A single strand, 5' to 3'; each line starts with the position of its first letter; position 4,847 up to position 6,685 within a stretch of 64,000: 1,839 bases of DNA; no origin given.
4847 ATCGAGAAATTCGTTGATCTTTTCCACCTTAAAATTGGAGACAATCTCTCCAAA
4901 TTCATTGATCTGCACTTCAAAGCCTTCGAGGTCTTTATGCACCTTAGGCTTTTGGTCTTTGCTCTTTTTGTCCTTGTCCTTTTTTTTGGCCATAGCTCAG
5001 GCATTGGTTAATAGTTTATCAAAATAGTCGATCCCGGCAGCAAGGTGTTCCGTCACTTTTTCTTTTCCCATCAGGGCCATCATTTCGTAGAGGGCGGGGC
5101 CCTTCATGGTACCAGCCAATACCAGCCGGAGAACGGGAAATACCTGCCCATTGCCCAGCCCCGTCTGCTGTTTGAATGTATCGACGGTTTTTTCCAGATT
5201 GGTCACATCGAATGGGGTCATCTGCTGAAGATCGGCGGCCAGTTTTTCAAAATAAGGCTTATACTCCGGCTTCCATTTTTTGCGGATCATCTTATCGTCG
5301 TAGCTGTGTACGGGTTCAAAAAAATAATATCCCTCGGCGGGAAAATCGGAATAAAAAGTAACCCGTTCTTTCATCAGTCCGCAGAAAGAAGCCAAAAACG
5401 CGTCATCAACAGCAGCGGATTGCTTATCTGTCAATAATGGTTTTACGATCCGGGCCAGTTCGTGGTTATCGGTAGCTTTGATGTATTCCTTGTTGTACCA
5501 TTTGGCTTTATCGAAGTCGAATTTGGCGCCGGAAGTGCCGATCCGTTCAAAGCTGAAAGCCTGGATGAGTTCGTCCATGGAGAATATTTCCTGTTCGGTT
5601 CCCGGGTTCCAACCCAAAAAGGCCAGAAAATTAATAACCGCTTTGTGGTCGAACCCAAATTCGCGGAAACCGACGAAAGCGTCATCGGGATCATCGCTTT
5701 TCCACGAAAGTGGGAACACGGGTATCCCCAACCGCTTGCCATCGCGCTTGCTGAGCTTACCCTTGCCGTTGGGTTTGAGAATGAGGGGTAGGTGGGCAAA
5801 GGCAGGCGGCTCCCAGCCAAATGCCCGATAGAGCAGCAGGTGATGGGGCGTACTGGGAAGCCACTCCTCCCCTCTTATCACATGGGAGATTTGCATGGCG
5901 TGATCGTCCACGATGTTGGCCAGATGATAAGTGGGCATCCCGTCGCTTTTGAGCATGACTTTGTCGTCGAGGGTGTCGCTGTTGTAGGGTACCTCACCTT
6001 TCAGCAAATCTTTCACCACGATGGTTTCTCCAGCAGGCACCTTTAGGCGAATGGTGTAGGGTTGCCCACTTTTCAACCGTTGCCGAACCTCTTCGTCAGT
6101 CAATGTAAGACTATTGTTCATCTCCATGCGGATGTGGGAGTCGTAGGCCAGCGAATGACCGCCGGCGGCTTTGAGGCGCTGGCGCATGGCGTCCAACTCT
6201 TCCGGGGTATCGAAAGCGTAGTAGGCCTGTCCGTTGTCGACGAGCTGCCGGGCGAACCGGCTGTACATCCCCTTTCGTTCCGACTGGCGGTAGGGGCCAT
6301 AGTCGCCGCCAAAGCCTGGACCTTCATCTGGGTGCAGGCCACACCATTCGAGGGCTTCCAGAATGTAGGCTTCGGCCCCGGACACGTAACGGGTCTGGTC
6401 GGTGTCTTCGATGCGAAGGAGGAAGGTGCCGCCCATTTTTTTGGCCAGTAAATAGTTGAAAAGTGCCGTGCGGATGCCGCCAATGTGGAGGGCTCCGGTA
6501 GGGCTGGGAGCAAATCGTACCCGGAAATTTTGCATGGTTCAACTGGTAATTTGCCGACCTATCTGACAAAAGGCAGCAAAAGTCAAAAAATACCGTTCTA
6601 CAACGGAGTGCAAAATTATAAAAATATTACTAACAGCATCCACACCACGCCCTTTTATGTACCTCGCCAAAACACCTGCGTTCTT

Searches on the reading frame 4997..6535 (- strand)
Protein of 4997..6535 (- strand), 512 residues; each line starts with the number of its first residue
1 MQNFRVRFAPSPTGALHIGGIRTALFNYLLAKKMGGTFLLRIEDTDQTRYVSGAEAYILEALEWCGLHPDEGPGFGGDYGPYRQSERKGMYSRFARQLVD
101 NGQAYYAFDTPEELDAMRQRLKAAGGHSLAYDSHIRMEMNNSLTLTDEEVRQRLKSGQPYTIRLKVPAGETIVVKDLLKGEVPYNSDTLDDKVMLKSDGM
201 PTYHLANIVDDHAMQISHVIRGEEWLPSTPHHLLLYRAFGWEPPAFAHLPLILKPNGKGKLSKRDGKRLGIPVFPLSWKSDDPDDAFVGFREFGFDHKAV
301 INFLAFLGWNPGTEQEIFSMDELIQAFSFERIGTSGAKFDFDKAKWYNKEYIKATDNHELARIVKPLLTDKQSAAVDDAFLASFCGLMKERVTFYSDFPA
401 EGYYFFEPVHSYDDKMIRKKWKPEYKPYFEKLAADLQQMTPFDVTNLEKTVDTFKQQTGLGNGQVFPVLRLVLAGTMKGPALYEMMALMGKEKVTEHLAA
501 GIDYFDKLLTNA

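Call 78: search_protein_families(library=pfam, proteins=[window:4997-6535:-])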
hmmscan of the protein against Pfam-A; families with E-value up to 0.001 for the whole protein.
window:4997-6535:- (512 aa): 2 families
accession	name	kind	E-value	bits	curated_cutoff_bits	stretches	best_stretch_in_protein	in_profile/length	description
PF00749.27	tRNA-synt_1c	-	9.2e-91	304.5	23.4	1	5-346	3-314/314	tRNA synthetases class I (E and Q), catalytic domain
PF19269.4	Anticodon_2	-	2e-26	93.5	23.6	1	360-502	2-141/141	Anticodon binding domain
